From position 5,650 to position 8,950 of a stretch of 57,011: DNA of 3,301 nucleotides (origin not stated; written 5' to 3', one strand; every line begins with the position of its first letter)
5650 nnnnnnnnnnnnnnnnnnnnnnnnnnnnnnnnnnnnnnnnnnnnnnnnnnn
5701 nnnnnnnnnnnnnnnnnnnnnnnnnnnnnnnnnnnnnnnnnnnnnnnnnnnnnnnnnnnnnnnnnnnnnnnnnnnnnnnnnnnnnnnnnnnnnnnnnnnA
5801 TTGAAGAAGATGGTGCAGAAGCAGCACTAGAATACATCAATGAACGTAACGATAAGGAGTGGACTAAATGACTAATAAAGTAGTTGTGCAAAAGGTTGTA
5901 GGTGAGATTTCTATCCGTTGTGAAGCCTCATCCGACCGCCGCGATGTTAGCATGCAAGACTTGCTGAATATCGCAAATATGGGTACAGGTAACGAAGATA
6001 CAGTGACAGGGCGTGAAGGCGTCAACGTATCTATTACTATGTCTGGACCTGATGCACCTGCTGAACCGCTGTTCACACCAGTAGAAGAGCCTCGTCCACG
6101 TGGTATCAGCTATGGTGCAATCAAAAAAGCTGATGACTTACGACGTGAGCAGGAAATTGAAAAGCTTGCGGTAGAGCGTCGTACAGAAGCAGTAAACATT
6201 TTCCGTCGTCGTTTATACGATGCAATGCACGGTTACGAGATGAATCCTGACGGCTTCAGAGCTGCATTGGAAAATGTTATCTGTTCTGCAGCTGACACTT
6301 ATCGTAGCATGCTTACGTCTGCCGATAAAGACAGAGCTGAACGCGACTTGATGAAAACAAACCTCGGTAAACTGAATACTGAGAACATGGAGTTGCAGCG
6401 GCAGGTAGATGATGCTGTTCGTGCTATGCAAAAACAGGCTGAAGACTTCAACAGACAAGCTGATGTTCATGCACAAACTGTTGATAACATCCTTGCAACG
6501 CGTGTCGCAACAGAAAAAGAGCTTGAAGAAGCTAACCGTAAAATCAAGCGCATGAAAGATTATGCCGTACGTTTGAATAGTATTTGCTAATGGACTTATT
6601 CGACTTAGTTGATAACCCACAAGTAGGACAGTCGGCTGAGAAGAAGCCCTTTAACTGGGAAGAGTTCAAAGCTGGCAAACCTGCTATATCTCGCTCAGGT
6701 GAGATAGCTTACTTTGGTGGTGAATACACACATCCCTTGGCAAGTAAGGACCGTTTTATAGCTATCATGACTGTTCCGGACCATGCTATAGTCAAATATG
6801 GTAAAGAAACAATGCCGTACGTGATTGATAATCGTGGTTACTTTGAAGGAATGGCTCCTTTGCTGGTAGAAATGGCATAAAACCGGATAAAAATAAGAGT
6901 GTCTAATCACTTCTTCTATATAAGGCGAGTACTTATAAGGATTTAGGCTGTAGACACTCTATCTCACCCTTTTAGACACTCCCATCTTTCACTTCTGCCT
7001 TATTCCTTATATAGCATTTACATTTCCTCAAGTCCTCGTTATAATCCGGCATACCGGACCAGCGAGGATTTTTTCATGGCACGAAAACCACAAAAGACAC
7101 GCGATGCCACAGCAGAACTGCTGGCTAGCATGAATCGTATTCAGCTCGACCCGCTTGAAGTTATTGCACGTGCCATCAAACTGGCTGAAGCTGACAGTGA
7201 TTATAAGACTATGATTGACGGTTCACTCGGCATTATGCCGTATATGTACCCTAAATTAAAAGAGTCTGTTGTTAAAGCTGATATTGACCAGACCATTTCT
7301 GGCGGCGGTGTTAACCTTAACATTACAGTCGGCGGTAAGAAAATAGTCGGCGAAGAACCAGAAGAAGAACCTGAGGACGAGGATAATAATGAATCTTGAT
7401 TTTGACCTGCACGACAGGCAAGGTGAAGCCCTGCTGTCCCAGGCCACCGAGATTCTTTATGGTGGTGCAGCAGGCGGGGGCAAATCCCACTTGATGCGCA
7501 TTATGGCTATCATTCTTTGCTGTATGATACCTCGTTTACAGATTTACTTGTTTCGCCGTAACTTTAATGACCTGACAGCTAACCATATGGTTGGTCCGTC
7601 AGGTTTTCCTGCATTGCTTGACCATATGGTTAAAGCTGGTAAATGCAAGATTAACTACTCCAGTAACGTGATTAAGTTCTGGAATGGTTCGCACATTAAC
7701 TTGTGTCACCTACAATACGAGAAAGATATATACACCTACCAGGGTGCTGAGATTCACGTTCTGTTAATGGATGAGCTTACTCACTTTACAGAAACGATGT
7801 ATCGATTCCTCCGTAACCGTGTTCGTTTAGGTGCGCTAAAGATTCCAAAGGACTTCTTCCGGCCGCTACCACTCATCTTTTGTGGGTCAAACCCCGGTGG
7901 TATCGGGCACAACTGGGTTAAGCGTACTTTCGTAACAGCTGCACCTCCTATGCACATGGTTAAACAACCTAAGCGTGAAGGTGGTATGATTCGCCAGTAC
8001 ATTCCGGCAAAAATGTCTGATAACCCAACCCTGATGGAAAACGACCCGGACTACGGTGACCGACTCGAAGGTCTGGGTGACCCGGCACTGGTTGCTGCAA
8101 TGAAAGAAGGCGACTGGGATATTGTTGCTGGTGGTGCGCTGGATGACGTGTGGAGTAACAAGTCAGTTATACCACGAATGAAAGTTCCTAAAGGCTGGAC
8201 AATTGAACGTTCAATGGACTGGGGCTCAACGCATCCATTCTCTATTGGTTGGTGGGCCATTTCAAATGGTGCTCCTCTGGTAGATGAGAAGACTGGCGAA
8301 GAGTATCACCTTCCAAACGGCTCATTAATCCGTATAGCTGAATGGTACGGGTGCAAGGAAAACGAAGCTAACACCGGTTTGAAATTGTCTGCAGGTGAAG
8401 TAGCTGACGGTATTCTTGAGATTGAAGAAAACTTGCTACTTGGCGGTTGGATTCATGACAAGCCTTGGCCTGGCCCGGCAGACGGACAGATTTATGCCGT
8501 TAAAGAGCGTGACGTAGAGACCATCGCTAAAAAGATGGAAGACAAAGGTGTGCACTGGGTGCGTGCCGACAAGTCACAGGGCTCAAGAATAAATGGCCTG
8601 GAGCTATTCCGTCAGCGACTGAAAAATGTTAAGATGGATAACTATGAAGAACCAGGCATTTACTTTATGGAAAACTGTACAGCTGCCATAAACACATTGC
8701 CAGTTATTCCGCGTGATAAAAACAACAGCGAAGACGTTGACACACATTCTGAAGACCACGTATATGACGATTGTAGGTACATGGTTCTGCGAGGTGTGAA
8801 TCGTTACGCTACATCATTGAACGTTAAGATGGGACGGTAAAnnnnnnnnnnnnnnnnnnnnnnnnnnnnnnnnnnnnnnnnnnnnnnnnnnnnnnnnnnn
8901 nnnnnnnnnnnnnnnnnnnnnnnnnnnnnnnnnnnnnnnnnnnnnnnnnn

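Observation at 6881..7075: Inverted-repeat-rich switch region between the early and morphogenesis operons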

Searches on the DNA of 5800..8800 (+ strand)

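Call 6: search_dna_similar(query=window:5800-8800:+, collection=phages, mode=near, max_rows=30)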
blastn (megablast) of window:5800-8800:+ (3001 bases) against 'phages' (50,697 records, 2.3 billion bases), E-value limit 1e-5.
Records with a match: 59; places in all: 59; records where one place covers at least 80% of the query: 2.
Best place of each record, by identity: 95-99% 2; 90-95% 1; 80-90% 1; 60-80% 55.
By first word of the organism name: Salmonella 45; Escherichia 10; Klebsiella 2; Erwinia 1; Phage 1.
By host as written in the record: Salmonella enterica subsp. enterica serovar Enteritidis PT1 14; - 6; Salmonella enterica 5; Salmonella enterica subsp. enterica serovar Enteritidis ST11 3; Salmonella enterica subsp. enterica 2; Salmonella enterica subsp. enterica serovar Enteritidis WT (Platten) 2; Klebsiella pneumoniae 2; Salmonella sp. 2; and 19 more.
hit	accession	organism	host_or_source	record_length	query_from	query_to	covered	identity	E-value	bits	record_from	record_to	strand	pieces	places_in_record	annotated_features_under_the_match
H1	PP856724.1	Salmonella phage vB_SEnST11_KE25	Salmonella enterica subsp. enterica ...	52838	2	3001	90%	95.2%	0e+0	4289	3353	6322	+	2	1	terminase large subunit | hypothetical protein (x3) | thymidylate kinase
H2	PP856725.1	Salmonella phage vB_SEnST11_KE26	Salmonella enterica subsp. enterica ...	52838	2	3001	90%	95.2%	0e+0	4289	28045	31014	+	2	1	terminase large subunit | hypothetical protein (x3) | thymidylate kinase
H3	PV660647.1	Salmonella phage vB_SE1_KM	Salmonella enterica subsp. enterica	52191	786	3001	74%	91.8%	0e+0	3094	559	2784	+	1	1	terminase large subunit | hypothetical protein (x3)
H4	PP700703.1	Erwinia phage SOI901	Erwinia sp. TAC1.XII.93.8 (de Vries et ...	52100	786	2995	74%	81.6%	0e+0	1786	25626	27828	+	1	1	hypothetical protein (x4)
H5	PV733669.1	Escherichia phage ES2-BCU-3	Escherichia coli (multidrug-resistant ...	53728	702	2987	76%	75.3%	0e+0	1014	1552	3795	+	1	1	terminase large subunit | hypothetical protein (x3)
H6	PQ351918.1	Salmonella phage VB_ST-SA173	Salmonella enterica SA173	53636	702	2987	76%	75.1%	0e+0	998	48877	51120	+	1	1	terminase large subunit | hypothetical protein (x3)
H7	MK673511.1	Salmonella phage ZCSE2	Salmonella enterica subsp. enterica ...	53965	702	2987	76%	74.9%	0e+0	970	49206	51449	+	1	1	hypothetical protein (x4)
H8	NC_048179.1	Salmonella phage ZCSE2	Salmonella enterica subsp. enterica ...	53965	702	2987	76%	74.9%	0e+0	970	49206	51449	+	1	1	terminase large subunit | hypothetical protein (x3)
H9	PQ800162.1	Klebsiella phage Kpn_R1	Klebsiella pneumoniae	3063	959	2996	68%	75.6%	0e+0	946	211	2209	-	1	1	record has no annotation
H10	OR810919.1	Klebsiella phage VB_KpM-AEV23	Klebsiella pneumoniae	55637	959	2996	68%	75.2%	0e+0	902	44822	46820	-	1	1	terminase large subunit | hypothetical protein (x2) | promoter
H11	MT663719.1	Salmonella phage S144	Salmonella enterica subsp. enterica ...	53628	956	2987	68%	75.4%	0e+0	918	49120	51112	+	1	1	putative terminase large subunit | putative terminase small subunit | hypothetical protein | promoter (x3) | ribosome_binding_site (x2)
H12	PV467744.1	Salmonella phage PK3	Salmonella sp.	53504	956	2987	68%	75.4%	0e+0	913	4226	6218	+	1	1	terminase large subunit protein | hypothetical protein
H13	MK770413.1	Salmonella phage SE4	sewage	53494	956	2996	68%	74.7%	0e+0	861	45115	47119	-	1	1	terminase large subunit | hypothetical protein (x2)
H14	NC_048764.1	Salmonella phage SE4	sewage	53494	956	2996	68%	74.7%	0e+0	861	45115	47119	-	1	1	terminase large subunit | hypothetical protein (x2)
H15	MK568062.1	Salmonella phage LSE7621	Salmonella enterica serovar Enteritidis ...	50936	1236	2995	59%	77.1%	0e+0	983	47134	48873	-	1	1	terminase large subunit | hypothetical protein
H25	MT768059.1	Escherichia phage vB_EcoM_swi3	-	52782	1236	2986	58%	76.9%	0e+0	961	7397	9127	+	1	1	hypothetical protein (x2)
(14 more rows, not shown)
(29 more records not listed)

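Call 7: get_annotated_region(hit=H11, flank=2500)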
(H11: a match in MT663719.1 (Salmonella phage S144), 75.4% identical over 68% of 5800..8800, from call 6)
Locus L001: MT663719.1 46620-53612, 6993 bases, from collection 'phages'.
description: Salmonella phage S144, complete genome.
organism: Salmonella phage S144 (NCBI taxid 2759179)
taxonomy: Viruses; Duplodnaviria; Heunggongvirae; Uroviricota; Caudoviricetes; Loughboroughvirus; Loughboroughvirus ZCSE2
host: Salmonella enterica subsp. enterica serovar Infantis; source: -; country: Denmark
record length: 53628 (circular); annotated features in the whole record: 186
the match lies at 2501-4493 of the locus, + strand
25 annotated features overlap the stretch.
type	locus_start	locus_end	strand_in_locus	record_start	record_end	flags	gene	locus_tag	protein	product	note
CDS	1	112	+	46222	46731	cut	-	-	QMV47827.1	putative Ku protein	ORF01; putative Ku protein; InterPro: SPOC-like_C_dom_sf (IPR016194); HMMER: uncharacterized protein Salmonella phage ...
regulatory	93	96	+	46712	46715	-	-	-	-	ribosome_binding_site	-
CDS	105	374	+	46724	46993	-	-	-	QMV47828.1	hypothetical protein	ORF02; conserved hypothetical protein; HMMER: uncharacterized protein Salmonella phage ZCSE2 (score 9.9e-53)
regulatory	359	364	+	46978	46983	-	-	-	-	ribosome_binding_site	-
CDS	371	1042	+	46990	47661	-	-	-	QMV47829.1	putative dihydrofolate reductase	ORF03; putative dihydrofolate reductase; InterPro: Dihydrofolate reductase-like domain superfamily (IPR024072, score ...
regulatory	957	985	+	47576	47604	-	-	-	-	promoter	-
regulatory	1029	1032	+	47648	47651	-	-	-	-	ribosome_binding_site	-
CDS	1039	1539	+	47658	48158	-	-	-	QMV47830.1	putative thymidylate kinase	ORF04; putative thymidylate kinase; InterPro and UniRef: P-loop containing nucleoside triphosphate hydrolase ...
regulatory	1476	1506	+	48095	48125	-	-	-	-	promoter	-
regulatory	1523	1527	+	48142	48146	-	-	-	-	ribosome_binding_site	-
CDS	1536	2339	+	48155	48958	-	-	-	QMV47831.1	hypothetical protein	ORF05; conserved hypothetical protein; InterPro and UniRef: two coiled coil domains; HMMER:uncharacterized protein ...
regulatory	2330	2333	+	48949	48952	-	-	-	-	ribosome_binding_site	-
CDS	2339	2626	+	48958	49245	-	-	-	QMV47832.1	hypothetical protein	ORF06; conserved hypothetical protein; HMMER: uncharacterized protein Salmonella phage ZCSE2 (score 5.5e-61)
regulatory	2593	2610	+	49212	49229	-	-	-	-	promoter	-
regulatory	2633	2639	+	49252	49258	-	-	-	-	promoter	-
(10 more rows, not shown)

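Call 8: get_annotated_region(hit=H1, flank=1500)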
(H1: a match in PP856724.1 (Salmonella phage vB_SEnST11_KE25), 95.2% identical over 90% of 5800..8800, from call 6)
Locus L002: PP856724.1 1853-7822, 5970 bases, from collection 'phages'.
description: Salmonella phage vB_SEnST11_KE25, complete genome.
organism: Salmonella phage vB_SEnST11_KE25 (NCBI taxid 3161176)
taxonomy: Viruses; Duplodnaviria; Heunggongvirae; Uroviricota; Caudoviricetes; Rosemountvirus
host: Salmonella enterica subsp. enterica serovar Enteritidis ST11; source: dam; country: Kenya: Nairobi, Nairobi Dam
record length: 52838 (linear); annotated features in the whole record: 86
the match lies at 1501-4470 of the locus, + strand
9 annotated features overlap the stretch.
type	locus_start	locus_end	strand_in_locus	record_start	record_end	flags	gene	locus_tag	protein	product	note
CDS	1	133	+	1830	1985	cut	-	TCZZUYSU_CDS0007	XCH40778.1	hypothetical protein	-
CDS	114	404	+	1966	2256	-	-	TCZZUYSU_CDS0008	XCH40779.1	hypothetical protein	-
CDS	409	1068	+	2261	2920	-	-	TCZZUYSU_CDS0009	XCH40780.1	dihydrofolate reductase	RNA and nucleotide metabolism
CDS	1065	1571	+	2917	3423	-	-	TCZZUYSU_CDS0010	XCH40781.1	thymidylate kinase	-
CDS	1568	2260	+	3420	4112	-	-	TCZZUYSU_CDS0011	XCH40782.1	hypothetical protein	-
CDS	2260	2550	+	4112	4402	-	-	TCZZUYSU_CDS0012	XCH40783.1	hypothetical protein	-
CDS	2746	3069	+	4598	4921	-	-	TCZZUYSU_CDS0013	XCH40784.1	hypothetical protein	-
CDS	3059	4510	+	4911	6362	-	-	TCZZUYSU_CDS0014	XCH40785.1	terminase large subunit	head and packaging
CDS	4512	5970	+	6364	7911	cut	-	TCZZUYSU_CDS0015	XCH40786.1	portal protein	head and packaging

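Call 9: get_annotated_region(hit=H10, flank=2500)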
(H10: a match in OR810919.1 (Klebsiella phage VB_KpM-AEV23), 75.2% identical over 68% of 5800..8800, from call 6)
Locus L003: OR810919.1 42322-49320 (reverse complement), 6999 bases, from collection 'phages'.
description: Klebsiella phage VB_KpM-AEV23, complete genome.
organism: Klebsiella phage VB_KpM-AEV23 (NCBI taxid 3108904)
taxonomy: Viruses; Duplodnaviria; Heunggongvirae; Uroviricota; Caudoviricetes; Loughboroughvirus
host: Klebsiella pneumoniae; source: Hospital Sewage; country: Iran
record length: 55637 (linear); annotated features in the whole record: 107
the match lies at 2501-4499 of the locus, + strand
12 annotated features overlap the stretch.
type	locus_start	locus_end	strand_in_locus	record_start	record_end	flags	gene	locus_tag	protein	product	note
CDS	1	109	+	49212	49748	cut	-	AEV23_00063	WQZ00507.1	hypothetical protein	-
CDS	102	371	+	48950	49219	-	-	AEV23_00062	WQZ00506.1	hypothetical protein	-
CDS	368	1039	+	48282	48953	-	-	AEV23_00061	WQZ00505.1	hypothetical protein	-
CDS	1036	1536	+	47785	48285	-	-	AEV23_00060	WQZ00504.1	thymidylate kinase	-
CDS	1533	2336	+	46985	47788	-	-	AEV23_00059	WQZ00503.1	hypothetical protein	-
CDS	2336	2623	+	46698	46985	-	-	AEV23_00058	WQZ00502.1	hypothetical protein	-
CDS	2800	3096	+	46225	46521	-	-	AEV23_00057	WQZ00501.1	hypothetical protein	-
CDS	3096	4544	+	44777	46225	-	-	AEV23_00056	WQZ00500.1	terminase large subunit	-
regulatory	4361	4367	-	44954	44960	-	-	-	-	promoter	-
regulatory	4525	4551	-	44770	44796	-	-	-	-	promoter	-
CDS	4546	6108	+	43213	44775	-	-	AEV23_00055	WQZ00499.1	portal protein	-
CDS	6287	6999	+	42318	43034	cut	-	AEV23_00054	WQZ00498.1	head scaffolding protein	-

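Call 12: get_annotated_region(hit=H4, flank=2500)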
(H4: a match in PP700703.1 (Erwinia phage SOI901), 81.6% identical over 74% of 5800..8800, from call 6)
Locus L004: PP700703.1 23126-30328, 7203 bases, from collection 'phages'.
description: Erwinia phage SOI901, complete genome.
organism: Erwinia phage SOI901 (NCBI taxid 3141527)
taxonomy: Viruses; Duplodnaviria; Heunggongvirae; Uroviricota; Caudoviricetes
host: Erwinia sp. TAC1.XII.93.8 (de Vries et al. 2001); source: soil; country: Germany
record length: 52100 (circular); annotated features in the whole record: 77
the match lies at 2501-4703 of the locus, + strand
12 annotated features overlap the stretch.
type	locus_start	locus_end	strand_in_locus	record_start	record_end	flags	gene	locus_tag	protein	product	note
CDS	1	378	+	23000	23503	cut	-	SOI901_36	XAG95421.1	hypothetical protein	SOI901_gp36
CDS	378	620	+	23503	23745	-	-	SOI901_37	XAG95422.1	hypothetical protein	SOI901_gp37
CDS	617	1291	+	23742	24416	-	-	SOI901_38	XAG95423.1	hypothetical protein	SOI901_gp38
CDS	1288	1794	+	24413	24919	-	-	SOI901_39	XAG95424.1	hypothetical protein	SOI901_gp39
CDS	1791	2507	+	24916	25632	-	-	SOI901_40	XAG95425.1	hypothetical protein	SOI901_gp40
CDS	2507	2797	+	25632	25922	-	-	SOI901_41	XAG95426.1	hypothetical protein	SOI901_gp41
CDS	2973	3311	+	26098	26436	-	-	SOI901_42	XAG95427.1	hypothetical protein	SOI901_gp42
CDS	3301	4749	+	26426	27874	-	-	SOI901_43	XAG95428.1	hypothetical protein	SOI901_gp43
CDS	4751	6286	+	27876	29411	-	-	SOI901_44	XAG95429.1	hypothetical protein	SOI901_gp44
CDS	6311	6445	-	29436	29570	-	-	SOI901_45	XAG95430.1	hypothetical protein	SOI901_gp45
CDS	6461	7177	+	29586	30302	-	-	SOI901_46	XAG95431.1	hypothetical protein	SOI901_gp46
CDS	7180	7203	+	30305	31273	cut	-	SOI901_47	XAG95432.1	hypothetical protein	SOI901_gp47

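Call 13: get_annotated_region(hit=H3, flank=2500)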
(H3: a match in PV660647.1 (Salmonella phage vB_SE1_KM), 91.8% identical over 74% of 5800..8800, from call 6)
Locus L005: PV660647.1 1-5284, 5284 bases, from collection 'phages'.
description: Salmonella phage vB_SE1_KM, complete genome.
organism: Salmonella phage vB_SE1_KM (NCBI taxid 3425682)
taxonomy: Viruses
host: Salmonella enterica subsp. enterica; source: Kilifi market sewage; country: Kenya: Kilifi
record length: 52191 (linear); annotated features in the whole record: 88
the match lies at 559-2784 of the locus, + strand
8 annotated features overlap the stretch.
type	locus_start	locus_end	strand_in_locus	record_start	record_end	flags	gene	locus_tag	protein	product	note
CDS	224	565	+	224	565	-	-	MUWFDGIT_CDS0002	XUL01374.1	hypothetical protein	-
CDS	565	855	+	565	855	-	-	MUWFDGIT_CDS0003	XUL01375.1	hypothetical protein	-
CDS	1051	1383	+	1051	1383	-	-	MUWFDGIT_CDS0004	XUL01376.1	hypothetical protein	-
CDS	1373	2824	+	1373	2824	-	-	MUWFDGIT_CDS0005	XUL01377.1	terminase large subunit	head and packaging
CDS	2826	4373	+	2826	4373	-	-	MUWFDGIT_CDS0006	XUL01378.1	portal protein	head and packaging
CDS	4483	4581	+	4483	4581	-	-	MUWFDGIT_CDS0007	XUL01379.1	hypothetical protein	-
CDS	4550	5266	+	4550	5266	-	-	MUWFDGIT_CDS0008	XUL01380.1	head scaffolding protein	head and packaging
CDS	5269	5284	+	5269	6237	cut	-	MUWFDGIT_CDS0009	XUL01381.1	major head protein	head and packaging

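Call 14: get_annotated_region(hit=H25, flank=2500)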
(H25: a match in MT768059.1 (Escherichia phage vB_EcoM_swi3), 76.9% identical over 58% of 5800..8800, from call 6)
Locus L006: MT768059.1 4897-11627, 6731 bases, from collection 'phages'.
description: Escherichia phage vB_EcoM_swi3, complete genome.
organism: Escherichia phage vB_EcoM_swi3 (NCBI taxid 2769807)
taxonomy: Viruses; Duplodnaviria; Heunggongvirae; Uroviricota; Caudoviricetes; Rosemountvirus; Rosemountvirus BP63
host: -; source: -; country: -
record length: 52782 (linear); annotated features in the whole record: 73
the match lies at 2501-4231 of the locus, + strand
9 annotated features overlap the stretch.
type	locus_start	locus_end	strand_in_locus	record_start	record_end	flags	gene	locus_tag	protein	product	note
CDS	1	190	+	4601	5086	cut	-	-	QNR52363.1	hypothetical protein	-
CDS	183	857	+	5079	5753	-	-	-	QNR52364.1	hypothetical protein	-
CDS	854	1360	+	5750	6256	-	-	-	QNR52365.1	hypothetical protein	-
CDS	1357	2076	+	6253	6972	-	-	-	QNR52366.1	hypothetical protein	-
CDS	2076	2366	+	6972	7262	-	-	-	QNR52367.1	hypothetical protein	-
CDS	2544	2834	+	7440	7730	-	-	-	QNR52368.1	hypothetical protein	-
CDS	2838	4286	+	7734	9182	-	-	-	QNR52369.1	hypothetical protein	-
CDS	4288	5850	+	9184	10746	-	-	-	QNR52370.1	hypothetical protein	-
CDS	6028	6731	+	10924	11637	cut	-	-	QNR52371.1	hypothetical protein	-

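Call 24: search_rna_families(source=window, start=6500, end=7400, threshold=evalue, max_evalue=1)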
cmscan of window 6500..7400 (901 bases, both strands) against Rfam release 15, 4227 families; matches with E-value up to 1: 0.
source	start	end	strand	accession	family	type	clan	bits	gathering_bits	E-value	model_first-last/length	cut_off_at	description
